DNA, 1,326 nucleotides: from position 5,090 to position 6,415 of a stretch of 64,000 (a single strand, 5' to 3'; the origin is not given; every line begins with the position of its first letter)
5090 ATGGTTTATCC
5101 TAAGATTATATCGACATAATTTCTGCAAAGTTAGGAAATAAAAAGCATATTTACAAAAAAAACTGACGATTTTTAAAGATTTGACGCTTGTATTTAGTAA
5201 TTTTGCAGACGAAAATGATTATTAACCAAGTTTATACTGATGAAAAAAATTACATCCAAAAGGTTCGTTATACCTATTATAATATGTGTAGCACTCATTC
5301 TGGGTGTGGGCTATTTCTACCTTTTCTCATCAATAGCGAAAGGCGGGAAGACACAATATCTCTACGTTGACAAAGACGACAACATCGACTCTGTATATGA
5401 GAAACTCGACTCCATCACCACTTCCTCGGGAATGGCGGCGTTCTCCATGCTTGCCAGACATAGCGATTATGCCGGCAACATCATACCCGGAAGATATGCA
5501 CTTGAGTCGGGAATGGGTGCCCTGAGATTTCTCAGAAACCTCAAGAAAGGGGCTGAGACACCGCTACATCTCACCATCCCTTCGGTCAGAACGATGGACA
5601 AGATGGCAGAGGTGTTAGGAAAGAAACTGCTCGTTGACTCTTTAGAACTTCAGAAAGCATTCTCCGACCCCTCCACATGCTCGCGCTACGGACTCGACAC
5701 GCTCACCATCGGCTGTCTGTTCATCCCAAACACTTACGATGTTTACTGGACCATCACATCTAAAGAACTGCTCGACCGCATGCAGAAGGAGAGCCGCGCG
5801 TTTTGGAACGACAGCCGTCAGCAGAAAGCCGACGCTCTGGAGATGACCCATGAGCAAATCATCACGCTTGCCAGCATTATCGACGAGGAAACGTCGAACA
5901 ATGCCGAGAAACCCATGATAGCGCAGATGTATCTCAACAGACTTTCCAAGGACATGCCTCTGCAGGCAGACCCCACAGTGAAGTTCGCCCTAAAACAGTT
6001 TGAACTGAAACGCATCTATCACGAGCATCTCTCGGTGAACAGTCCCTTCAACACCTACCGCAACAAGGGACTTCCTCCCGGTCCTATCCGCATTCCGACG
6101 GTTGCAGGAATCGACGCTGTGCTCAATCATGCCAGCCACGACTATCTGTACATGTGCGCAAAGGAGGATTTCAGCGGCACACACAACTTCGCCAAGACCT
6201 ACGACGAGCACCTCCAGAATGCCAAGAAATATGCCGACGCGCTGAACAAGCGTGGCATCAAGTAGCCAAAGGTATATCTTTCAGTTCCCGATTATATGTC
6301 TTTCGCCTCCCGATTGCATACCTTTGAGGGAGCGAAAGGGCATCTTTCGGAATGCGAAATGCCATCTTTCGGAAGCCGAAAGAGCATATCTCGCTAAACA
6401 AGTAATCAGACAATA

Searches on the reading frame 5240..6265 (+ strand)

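Call 65: search_protein_families(library=pfam, proteins=[window:5240-6265:+], max_evalue=0.00001)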
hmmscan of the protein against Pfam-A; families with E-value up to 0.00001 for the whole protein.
window:5240-6265:+ (341 aa): 1 family
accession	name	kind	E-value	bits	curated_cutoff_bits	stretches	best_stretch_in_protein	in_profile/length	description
PF02618.21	YceG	-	3e-79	266.8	32.4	1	42-330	2-275/275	YceG-like family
